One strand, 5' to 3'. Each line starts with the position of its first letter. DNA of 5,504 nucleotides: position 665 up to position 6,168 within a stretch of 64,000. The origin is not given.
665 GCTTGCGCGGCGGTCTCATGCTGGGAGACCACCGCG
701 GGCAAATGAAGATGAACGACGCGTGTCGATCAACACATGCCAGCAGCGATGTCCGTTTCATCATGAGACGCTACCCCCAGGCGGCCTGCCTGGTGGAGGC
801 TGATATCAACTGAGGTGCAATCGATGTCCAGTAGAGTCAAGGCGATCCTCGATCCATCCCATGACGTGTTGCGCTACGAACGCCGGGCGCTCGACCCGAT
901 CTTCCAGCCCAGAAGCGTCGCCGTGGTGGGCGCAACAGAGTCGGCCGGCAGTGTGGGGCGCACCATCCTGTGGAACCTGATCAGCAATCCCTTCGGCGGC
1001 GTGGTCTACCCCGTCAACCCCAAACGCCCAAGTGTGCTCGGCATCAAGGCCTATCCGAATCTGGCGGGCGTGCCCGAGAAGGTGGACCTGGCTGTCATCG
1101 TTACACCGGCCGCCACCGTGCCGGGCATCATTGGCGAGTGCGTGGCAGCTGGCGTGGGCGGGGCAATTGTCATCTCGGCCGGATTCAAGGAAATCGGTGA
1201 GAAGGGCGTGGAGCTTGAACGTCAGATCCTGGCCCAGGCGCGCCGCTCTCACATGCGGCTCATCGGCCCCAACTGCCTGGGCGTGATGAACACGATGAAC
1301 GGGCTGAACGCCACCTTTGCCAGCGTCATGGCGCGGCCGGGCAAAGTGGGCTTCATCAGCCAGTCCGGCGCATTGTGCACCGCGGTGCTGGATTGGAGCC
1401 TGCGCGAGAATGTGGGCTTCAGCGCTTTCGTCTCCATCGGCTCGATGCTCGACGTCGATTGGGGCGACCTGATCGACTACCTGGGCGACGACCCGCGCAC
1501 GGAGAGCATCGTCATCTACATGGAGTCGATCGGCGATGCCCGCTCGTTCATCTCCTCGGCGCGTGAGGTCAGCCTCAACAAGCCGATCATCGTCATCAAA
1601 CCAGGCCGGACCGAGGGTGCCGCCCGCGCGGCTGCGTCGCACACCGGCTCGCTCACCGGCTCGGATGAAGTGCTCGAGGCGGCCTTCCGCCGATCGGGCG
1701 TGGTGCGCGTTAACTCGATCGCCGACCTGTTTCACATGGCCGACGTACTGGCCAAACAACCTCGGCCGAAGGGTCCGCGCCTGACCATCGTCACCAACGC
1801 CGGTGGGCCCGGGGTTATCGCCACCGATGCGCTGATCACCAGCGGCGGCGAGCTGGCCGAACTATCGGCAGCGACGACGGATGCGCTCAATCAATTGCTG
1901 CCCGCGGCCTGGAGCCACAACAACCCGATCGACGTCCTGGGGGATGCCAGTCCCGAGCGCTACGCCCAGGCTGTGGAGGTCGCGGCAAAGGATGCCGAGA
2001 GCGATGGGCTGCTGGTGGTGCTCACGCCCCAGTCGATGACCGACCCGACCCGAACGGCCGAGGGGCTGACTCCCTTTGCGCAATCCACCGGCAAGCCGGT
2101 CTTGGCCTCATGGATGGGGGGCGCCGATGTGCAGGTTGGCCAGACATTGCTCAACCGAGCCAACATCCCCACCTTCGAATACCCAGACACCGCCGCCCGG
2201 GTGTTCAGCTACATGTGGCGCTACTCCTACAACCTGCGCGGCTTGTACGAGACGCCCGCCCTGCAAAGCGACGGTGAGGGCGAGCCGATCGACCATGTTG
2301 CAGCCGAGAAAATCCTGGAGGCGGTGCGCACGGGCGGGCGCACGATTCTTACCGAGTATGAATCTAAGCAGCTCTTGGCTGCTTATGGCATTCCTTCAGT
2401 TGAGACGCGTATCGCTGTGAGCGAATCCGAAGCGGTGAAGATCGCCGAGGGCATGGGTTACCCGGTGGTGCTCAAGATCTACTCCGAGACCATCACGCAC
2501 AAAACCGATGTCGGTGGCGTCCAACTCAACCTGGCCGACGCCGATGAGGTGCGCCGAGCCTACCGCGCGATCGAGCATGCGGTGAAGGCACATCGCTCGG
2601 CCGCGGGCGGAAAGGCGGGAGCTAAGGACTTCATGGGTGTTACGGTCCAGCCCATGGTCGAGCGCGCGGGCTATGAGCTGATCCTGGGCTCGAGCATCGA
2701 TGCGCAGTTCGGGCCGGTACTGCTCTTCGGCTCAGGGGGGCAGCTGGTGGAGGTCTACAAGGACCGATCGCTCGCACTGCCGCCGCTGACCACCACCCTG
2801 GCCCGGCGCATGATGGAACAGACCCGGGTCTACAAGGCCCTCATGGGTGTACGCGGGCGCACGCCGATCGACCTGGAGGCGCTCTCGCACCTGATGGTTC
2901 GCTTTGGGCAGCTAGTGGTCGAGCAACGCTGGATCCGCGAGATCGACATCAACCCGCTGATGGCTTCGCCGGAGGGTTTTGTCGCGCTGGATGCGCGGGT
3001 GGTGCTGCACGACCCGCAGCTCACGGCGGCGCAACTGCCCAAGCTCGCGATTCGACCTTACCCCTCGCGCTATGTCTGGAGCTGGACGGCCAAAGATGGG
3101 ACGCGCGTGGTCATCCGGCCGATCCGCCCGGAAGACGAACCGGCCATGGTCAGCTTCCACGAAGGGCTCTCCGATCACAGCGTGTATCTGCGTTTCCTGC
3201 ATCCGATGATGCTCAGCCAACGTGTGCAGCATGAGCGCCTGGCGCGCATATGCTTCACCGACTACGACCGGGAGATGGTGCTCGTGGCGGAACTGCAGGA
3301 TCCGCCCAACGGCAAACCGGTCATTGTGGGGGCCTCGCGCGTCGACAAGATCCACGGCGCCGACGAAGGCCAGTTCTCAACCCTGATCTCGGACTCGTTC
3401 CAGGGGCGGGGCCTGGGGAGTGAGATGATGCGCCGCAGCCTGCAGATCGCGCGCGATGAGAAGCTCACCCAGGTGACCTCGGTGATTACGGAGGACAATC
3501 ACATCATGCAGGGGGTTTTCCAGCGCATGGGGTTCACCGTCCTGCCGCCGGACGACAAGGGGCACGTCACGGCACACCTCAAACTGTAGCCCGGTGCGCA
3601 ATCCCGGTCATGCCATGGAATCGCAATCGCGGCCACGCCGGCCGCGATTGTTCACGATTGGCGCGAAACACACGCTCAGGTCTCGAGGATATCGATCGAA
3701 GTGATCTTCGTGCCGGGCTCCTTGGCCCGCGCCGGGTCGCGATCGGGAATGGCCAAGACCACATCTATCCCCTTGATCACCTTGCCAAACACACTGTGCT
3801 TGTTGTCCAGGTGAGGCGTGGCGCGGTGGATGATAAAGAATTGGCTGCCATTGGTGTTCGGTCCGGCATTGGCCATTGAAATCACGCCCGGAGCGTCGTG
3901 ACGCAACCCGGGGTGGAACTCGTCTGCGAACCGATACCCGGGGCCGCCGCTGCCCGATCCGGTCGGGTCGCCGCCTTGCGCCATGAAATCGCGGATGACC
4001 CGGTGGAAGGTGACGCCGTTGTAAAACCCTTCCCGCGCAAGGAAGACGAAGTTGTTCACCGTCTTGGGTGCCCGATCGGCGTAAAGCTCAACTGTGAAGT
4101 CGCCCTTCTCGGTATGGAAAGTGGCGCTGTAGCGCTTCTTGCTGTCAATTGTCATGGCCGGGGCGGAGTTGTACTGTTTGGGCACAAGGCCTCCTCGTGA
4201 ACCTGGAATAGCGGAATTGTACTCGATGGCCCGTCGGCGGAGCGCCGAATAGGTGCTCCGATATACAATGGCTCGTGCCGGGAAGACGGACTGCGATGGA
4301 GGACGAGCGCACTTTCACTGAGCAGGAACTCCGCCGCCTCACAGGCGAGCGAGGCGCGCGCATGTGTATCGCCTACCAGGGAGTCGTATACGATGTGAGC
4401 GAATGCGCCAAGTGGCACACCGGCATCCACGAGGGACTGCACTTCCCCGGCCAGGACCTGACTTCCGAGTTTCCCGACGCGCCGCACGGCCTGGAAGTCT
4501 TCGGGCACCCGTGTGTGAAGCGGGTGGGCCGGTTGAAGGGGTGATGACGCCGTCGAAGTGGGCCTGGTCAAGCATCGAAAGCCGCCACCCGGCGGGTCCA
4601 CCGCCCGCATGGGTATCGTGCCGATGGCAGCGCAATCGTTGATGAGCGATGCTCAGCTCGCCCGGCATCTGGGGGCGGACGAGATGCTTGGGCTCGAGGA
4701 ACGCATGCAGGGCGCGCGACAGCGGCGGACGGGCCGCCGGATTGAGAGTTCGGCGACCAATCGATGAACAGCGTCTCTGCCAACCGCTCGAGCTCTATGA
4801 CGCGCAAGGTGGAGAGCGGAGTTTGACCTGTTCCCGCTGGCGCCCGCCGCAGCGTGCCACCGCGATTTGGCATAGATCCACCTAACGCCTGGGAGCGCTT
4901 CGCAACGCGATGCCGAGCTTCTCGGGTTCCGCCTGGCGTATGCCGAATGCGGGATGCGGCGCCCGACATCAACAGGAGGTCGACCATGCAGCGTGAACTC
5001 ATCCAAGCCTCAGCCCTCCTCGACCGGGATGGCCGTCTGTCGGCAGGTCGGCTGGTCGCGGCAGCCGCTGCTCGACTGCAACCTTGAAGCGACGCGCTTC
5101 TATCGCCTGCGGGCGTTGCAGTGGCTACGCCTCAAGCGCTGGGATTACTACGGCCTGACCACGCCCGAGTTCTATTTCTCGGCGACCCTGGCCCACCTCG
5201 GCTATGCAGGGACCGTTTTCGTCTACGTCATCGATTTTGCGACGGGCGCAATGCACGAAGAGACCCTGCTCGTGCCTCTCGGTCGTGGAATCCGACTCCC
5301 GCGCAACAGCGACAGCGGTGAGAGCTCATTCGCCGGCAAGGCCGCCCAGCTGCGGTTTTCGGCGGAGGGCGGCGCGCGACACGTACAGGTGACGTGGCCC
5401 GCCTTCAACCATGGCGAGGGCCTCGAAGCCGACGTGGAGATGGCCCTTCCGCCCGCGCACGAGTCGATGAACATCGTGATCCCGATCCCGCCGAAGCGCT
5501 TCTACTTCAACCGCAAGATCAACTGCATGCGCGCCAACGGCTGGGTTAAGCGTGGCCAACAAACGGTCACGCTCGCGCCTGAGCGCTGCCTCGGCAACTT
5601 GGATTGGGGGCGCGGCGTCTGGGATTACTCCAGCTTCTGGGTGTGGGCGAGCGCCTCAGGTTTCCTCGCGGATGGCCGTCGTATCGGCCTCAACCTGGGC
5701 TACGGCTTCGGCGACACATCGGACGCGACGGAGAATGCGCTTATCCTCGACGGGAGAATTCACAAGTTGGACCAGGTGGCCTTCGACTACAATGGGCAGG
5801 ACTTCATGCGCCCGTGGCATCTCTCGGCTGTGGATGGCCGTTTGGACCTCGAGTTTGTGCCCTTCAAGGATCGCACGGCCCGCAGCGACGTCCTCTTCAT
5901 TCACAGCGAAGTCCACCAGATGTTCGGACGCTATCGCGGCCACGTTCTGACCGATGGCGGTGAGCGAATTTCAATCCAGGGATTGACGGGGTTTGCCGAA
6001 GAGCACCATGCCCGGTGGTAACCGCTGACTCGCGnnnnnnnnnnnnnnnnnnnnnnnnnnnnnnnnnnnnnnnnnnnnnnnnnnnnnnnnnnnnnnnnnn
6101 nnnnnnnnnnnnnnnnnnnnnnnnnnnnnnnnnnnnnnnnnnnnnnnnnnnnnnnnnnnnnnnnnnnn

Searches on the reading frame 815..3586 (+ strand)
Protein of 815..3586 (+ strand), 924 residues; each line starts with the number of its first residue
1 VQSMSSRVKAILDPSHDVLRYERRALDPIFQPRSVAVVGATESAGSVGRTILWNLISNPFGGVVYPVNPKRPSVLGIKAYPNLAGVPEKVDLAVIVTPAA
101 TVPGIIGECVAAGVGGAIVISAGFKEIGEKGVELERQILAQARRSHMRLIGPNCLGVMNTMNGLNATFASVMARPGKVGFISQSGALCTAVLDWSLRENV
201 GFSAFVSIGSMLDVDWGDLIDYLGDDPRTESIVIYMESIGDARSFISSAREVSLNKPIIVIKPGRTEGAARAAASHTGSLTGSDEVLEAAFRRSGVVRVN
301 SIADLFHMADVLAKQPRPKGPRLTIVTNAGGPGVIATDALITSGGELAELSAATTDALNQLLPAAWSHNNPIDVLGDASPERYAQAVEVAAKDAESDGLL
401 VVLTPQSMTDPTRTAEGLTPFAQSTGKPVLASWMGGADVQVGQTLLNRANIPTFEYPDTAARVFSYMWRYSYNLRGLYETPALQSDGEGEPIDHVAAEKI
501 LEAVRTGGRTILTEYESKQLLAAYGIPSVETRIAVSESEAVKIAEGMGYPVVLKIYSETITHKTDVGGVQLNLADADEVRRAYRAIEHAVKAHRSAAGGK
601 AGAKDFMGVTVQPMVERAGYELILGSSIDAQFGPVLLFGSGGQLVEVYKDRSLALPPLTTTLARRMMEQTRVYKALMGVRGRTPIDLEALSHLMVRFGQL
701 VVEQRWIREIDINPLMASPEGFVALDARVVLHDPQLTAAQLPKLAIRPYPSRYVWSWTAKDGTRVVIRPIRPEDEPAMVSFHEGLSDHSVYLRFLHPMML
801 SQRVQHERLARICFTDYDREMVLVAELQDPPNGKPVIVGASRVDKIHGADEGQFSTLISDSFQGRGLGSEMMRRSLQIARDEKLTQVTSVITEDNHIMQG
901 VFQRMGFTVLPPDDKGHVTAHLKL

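Call 42: search_protein_families(library=pfam, proteins=[window:815-3586:+], max_evalue=0.001)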
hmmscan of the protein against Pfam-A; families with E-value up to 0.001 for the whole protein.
window:815-3586:+ (924 aa): 9 families
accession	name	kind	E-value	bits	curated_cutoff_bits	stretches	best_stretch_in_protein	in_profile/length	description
PF13549.11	ATP-grasp_5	-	1.6e-84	283.1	27.6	1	504-731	2-221/221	ATP-grasp domain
PF13607.11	Succ_CoA_lig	-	1.4e-56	190.5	27.4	1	175-312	1-138/138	Succinyl-CoA ligase like flavodoxin domain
PF13380.12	CoA_binding_2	-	2.6e-24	86.3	22.8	1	33-159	1-115/116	CoA binding domain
PF13302.13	Acetyltransf_3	-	5e-14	53.6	25.4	1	764-908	1-138/138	Acetyltransferase (GNAT) domain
PF02629.25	CoA_binding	-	5.7e-11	43.5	22.3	1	31-123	2-97/97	CoA binding domain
PF19045.5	Ligase_CoA_2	-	1.7e-09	38.3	23.7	1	324-458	2-141/162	Ligase-CoA domain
PF00583.31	Acetyltransf_1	-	5.6e-08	33.5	20.7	1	807-907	17-116/116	Acetyltransferase (GNAT) family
PF13508.13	Acetyltransf_7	-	0.00011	22.9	27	1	820-908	3-83/84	Acetyltransferase (GNAT) domain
PF08442.15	ATP-grasp_2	-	0.00015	21.9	29.5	1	512-600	2-90/202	ATP-grasp domain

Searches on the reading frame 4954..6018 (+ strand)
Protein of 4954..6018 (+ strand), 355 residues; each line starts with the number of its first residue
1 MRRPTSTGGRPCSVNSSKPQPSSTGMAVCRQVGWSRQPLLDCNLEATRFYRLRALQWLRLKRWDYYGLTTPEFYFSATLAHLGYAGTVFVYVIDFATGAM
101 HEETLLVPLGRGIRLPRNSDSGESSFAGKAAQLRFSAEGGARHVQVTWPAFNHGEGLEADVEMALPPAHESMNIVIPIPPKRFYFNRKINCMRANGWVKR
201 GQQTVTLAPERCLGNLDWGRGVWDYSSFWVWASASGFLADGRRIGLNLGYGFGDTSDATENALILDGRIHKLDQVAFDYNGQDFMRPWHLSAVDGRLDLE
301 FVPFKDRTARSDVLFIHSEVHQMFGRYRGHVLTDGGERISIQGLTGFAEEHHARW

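Call 42: search_protein_families(library=pfam, proteins=[window:4954-6018:+], max_evalue=0.001)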
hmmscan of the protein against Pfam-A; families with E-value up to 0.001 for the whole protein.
window:4954-6018:+ (355 aa): 1 family
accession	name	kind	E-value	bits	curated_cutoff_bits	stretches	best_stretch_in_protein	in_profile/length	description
PF10974.15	DUF2804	-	3.9e-121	404.8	26.9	1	30-355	18-339/339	Domain of unknown function (DUF2804)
